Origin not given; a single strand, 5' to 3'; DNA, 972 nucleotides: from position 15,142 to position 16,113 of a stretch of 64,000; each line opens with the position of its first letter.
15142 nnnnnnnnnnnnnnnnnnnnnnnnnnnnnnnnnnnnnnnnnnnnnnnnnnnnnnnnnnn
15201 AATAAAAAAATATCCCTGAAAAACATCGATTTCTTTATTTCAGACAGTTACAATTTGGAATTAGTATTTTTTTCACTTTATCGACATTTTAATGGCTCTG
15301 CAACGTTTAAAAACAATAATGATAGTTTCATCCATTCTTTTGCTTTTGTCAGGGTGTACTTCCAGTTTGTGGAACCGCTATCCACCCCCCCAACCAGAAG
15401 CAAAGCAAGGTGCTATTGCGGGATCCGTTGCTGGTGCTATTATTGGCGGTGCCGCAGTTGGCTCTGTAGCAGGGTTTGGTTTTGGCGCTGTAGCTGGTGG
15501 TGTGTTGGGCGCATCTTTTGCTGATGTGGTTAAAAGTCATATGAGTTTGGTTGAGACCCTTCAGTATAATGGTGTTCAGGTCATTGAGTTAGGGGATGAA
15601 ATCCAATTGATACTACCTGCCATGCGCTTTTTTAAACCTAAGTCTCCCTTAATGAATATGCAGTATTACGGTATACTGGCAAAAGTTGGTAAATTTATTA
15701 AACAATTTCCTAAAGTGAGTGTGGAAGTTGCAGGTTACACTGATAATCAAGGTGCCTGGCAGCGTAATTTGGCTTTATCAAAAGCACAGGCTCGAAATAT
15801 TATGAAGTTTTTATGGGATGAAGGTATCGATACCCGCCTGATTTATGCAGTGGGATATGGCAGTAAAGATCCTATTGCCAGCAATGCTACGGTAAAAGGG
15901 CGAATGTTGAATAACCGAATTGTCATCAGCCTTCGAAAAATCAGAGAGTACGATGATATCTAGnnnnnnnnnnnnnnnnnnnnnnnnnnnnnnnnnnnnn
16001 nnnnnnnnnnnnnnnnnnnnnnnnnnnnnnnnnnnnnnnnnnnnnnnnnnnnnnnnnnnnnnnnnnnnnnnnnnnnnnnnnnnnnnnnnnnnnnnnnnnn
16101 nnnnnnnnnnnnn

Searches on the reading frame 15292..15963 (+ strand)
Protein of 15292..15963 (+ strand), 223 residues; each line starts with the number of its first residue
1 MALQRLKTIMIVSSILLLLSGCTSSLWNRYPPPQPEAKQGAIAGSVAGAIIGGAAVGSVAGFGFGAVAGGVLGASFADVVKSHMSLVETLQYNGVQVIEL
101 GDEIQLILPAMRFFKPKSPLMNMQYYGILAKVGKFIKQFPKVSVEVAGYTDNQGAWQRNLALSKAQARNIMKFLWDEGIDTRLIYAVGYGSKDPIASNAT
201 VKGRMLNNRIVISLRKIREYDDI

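Call 24: search_protein_families(library=pfam, proteins=[window:15292-15963:+], max_evalue=0.001)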
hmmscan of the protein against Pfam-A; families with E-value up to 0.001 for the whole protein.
window:15292-15963:+ (223 aa): 1 family
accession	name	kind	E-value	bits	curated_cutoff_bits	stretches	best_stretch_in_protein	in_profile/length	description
PF00691.25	OmpA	-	1.1e-15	58.2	27.2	1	113-204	1-94/98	OmpA family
